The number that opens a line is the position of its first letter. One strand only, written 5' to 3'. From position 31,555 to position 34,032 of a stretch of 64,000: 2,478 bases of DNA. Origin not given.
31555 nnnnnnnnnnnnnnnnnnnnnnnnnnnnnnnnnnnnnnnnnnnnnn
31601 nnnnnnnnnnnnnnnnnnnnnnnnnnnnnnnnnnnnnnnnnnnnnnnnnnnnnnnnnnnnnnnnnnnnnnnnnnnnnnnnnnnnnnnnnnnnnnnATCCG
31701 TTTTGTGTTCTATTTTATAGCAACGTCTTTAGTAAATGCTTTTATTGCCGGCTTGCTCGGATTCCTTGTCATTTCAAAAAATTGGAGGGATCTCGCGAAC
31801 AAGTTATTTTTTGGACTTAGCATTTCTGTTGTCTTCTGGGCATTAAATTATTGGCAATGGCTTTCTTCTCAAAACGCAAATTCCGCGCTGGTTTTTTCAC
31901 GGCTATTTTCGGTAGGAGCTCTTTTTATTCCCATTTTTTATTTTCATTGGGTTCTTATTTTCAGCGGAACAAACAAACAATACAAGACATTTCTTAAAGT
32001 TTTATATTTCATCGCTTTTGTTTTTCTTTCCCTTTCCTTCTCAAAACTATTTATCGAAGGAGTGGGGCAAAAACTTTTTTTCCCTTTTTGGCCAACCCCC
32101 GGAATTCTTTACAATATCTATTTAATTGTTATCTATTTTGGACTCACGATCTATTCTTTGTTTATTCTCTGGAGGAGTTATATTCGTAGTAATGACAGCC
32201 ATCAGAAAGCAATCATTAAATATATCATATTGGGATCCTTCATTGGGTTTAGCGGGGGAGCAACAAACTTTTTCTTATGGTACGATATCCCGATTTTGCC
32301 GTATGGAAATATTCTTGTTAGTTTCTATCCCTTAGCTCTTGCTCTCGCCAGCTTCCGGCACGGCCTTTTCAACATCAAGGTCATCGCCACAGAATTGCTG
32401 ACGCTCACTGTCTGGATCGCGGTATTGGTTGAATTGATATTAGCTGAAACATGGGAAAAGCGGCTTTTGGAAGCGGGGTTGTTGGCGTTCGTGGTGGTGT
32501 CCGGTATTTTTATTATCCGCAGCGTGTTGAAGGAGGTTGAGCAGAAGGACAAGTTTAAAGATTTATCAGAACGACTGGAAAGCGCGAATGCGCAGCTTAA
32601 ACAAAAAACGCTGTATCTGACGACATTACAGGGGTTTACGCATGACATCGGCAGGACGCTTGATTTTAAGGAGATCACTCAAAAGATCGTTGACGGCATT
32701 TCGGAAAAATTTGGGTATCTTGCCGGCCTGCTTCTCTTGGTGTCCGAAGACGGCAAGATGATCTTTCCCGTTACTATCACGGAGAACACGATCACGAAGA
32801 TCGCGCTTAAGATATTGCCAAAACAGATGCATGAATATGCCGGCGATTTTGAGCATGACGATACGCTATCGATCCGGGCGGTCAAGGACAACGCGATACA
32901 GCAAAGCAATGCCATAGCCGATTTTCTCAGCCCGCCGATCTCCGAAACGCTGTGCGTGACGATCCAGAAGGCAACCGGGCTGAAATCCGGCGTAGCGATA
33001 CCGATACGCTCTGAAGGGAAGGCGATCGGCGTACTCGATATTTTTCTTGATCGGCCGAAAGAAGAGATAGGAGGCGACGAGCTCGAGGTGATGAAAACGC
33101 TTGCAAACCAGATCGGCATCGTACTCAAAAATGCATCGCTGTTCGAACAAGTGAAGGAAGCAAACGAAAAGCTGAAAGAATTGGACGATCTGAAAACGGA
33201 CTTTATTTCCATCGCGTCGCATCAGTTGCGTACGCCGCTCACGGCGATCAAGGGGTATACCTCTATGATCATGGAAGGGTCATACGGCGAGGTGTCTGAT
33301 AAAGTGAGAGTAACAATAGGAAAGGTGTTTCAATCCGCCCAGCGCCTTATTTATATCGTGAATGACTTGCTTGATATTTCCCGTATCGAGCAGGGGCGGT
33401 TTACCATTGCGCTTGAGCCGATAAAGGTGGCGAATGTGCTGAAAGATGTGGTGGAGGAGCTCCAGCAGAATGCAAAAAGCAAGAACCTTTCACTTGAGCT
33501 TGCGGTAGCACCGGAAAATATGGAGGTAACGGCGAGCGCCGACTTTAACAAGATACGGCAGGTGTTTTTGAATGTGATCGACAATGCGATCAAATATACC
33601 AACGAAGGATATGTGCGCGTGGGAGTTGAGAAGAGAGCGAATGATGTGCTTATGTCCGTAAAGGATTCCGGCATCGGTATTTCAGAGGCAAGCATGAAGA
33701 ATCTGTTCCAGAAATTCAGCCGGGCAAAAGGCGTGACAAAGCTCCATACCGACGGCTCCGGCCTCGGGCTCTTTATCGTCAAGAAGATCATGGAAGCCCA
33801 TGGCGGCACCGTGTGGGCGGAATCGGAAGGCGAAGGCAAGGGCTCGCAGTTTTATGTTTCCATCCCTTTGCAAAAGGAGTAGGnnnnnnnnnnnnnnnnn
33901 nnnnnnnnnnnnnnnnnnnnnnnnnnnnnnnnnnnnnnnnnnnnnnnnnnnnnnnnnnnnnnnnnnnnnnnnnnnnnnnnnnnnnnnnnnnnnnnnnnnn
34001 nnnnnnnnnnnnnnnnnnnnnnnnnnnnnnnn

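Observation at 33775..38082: Histidine-kinase 3' end duplicated about 4.2 kb downstream, bracketing an AT-rich five-gene cassette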

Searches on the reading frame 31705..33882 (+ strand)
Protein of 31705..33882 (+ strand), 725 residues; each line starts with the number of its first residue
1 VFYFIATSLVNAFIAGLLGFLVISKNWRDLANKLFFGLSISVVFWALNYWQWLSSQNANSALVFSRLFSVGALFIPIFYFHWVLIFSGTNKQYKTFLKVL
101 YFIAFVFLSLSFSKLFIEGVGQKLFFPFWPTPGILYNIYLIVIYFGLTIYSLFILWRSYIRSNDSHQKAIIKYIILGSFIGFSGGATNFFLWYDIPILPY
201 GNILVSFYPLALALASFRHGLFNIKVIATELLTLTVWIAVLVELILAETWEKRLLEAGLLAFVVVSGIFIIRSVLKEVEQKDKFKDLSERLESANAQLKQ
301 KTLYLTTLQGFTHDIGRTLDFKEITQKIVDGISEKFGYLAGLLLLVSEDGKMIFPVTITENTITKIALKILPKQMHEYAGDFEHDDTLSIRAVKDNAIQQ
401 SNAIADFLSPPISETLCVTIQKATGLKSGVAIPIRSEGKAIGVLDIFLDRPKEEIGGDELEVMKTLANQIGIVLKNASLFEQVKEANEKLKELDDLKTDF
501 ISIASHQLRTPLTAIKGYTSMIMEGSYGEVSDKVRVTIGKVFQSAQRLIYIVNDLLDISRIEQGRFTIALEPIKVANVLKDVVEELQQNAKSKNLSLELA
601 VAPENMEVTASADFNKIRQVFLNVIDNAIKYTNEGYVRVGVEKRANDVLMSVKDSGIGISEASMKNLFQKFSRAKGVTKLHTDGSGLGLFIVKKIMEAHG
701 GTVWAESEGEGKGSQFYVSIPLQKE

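Call 10: search_protein_families(library=pfam, proteins=[window:31705-33882:+], max_evalue=0.01)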
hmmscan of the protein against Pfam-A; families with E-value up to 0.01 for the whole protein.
window:31705-33882:+ (725 aa): 9 families
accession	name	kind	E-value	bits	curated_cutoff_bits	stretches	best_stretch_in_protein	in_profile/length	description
PF02518.31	HATPase_c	-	2.2e-27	96.1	26.4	1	613-723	2-110/111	Histidine kinase-, DNA gyrase B-, and HSP90-like ATPase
PF00512.31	HisKA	-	4.8e-17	62.2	26.9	1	497-564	2-66/66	His Kinase A (phospho-acceptor) domain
PF16927.11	HisKA_7TM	-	1.3e-12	48.5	28.6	1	10-224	4-222/224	N-terminal 7TM region of histidine kinase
PF13185.12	GAF_2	-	8.2e-09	36.2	28.6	1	319-474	2-135/136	GAF domain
PF01590.32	GAF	-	5e-08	34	22.4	1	321-474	2-133/133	GAF domain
PF14501.12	HATPase_c_5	-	5.5e-05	23.5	22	1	617-708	6-91/102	GHKL domain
PF13492.12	GAF_3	-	0.00015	22.6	27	1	424-476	78-129/129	GAF domain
PF13581.12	HATPase_c_2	-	0.00039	20.9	27.4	1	622-698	37-111/127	Histidine kinase-like ATPase domain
PF15714.11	SpoVT_C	-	0.0024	18.4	27.5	0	418-471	71-124/128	Stage V sporulation protein T C-terminal, transcription factor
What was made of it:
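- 31705..33882 (+): Intact histidine kinase (725 aa: HisKA_7TM, GAF, HisKA, HATPase_c). Its conserved kinase core acts as the homology anchor inside the variable region. Pfam, call 10.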

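Call 12: find_encoding_contigs(protein=window:31705-33882:+, flank=10000, max_places=10)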
Protein window:31705-33882:+ (725 aa): no gene with exactly this product is on record in the collection.

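Call 14: find_homologous_proteins(query=window:31705-33882:+, max_evalue=1e-20)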
Query window:31705-33882:+ (725 aa): 307 proteins with E <= 1e-20 among 8000 candidates; the best 120 are listed.
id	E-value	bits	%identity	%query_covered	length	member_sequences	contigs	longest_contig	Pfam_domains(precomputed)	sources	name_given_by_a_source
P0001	0.0e+0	1585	100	100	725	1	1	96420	PF13185.13,PF01590.33,PF02518.32,PF00512.32,PF16927.12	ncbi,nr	ncbi:GAF domain-containing protein [Candidatus Azambacteria bacterium]|nr:GAF domain-containing prot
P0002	0.0e+0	1380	86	100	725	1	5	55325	PF13185.13,PF01590.33,PF02518.32,PF13492.13,PF00512.32,PF16927.12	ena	-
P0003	1.4e-287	974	91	69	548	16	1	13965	PF13185.13,PF01590.33,PF02518.32,PF13492.13,PF00512.32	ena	-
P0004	1.2e-221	756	49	100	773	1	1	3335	PF13185.13,PF01590.33,PF02518.32,PF00512.32,PF16927.12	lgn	-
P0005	1.6e-207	709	47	100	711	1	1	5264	PF13185.13,PF01590.33,PF02518.32,PF00512.32,PF16927.12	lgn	-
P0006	3.2e-205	702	47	99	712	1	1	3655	PF13185.13,PF01590.33,PF02518.32,PF00512.32,PF16927.12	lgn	-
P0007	8.8e-187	641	45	99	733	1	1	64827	PF02518.32,PF00512.32,PF16927.12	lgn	-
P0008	2.1e-172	593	58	41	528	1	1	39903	PF02518.32,PF00512.32,PF16927.12,PF13589.13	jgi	jgi:signal transduction histidine kinase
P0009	1.9e-170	587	55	46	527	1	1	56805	PF02518.32,PF00512.32,PF16927.12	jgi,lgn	jgi:signal transduction histidine kinase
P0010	5.3e-165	569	59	41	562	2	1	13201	PF02518.32,PF00512.32,PF16927.12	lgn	-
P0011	2.2e-164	567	92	34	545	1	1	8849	PF13581.13,PF02518.32,PF00512.32,PF16927.12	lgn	-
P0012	5.5e-163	562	43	97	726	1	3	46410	PF13185.13,PF01590.33,PF02518.32,PF00512.32,PF16927.12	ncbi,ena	-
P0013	6.2e-163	562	40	100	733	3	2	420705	PF13185.13,PF01590.33,PF02518.32,PF13492.13,PF00512.32,PF16927.12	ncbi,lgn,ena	-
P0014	8.2e-162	558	51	46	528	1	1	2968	PF02518.32,PF00512.32,PF16927.12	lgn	-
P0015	2.4e-160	553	41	100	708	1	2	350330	PF13185.13,PF01590.33,PF02518.32,PF00512.32,PF16927.12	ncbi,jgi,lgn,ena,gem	-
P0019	1.6e-155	537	93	34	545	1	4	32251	PF02518.32,PF00512.32,PF16927.12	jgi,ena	-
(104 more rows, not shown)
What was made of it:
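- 31705..33882 (+): An identical NCBI protein is labelled Candidatus Azambacteria (call 14).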

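Call 16: find_encoding_contigs(protein=P0002, flank=10000, max_places=6)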
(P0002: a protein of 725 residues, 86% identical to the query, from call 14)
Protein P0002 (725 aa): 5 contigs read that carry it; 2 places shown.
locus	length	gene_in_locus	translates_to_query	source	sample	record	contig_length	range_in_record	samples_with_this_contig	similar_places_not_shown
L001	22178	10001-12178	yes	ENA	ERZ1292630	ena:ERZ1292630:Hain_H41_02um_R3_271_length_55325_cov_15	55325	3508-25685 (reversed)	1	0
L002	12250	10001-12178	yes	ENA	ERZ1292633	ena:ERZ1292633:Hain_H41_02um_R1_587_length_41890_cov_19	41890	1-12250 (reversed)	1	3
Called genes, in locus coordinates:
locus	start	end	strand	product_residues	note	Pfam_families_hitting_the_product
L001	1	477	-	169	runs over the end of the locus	PF02075:RuvC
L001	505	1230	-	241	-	PF20772:TACO1_YebC_N, PF01709:Transcrip_reg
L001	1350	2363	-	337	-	PF05496:RuvB_N, PF06068:TIP49 (faint), PF13191:AAA_16 (faint), PF00004:AAA, PF07728:AAA_5, PF17864:AAA_lid_4, PF05491:WHD_RuvB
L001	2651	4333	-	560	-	PF05157:MshEN (weak), PF00437:T2SSE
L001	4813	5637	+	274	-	PF13186:SPASM (weak)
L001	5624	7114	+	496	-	PF04055:Radical_SAM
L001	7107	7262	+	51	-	-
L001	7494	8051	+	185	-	PF13302:Acetyltransf_3, PF13420:Acetyltransf_4 (weak), PF13523:Acetyltransf_8 (weak), PF00583:Acetyltransf_1, PF13673:Acetyltransf_10 (weak), PF13508:Acetyltransf_7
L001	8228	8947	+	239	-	PF01553:Acyltransferase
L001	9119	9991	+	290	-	PF13847:Methyltransf_31, PF08242:Methyltransf_12 (faint), PF13649:Methyltransf_25 (weak)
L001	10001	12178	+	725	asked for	PF16927:HisKA_7TM, PF13185:GAF_2, PF01590:GAF, PF13492:GAF_3 (faint), PF00512:HisKA, PF02518:HATPase_c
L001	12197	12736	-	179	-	PF00293:NUDIX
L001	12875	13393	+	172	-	PF04229:GrpB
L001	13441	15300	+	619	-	PF03485:Arg_tRNA_synt_N, PF00750:tRNA-synt_1d, PF05746:DALR_1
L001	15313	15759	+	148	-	PF02367:TsaE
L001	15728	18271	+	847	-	PF02739:5_3_exonuc_N, PF01367:5_3_exonuc, PF22619:DNA_polI_exo1, PF00476:DNA_pol_A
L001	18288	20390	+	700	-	PF00989:PAS (weak), PF13188:PAS_8 (faint), PF00512:HisKA, PF02518:HATPase_c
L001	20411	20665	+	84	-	PF08984:DUF1858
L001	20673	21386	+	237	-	PF00005:ABC_tran, PF13304:AAA_21 (weak)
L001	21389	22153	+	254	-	PF00950:ABC-3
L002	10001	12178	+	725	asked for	PF16927:HisKA_7TM, PF13185:GAF_2, PF01590:GAF, PF13492:GAF_3 (faint), PF00512:HisKA, PF02518:HATPase_c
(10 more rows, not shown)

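Call 17: find_encoding_contigs(protein=P0001, flank=10000, max_places=6)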
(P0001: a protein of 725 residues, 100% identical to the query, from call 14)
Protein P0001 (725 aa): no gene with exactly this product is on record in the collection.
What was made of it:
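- Tried and rejected: Exact-protein look-up of the window HK found nothing, either as the translated reference or as P0001 (calls 12, 17).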

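Call 19: find_encoding_contigs(protein=P0019, flank=10000, max_places=4)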
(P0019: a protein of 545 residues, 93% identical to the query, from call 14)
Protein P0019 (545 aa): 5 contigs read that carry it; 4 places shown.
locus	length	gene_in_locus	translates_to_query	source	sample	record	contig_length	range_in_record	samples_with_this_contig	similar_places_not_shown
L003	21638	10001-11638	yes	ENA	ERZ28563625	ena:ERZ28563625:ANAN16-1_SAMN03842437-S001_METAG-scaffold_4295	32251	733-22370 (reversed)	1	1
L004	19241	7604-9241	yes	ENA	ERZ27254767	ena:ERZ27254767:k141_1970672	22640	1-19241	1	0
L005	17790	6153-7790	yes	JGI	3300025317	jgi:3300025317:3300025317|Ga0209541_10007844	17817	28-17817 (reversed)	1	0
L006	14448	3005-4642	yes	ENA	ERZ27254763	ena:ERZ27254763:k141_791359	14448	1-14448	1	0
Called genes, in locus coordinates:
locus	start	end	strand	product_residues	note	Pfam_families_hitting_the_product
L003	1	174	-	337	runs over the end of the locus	PF05496:RuvB_N, PF13191:AAA_16 (faint), PF00004:AAA, PF07728:AAA_5, PF17864:AAA_lid_4, PF05491:WHD_RuvB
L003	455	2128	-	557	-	PF00437:T2SSE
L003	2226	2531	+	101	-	-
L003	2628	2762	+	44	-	-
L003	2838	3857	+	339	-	-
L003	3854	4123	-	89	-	-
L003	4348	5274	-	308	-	PF01063:Aminotran_4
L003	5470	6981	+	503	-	-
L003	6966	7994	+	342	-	PF00899:ThiF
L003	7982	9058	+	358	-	PF00881:Nitroreductase (faint)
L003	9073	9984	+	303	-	-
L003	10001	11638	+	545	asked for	PF16927:HisKA_7TM, PF00512:HisKA, PF02518:HATPase_c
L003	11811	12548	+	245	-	PF01887:SAM_HAT_N, PF20257:SAM_HAT_C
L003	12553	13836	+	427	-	PF00982:Glyco_transf_20 (faint), PF00534:Glycos_transf_1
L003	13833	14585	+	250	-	-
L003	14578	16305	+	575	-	PF00535:Glycos_transf_2 (weak), PF01697:Glyco_transf_92 (weak), PF01075:Glyco_transf_9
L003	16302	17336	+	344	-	PF01170:UPF0020, PF05175:MTS, PF13847:Methyltransf_31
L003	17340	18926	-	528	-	PF02543:Carbam_trans_N, PF16861:Carbam_trans_C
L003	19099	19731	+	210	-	PF04230:PS_pyruv_trans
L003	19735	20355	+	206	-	PF14063:DUF4254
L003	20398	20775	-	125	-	-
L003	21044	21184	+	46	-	-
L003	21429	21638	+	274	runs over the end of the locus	-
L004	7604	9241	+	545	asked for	PF16927:HisKA_7TM, PF00512:HisKA, PF02518:HATPase_c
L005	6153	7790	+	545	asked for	PF16927:HisKA_7TM, PF00512:HisKA, PF02518:HATPase_c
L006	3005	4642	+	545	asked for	PF16927:HisKA_7TM, PF00512:HisKA, PF02518:HATPase_c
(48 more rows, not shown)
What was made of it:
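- The 545-aa HKs occupy the same position as the 725-aa HK rather than standing alongside it (call 19).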
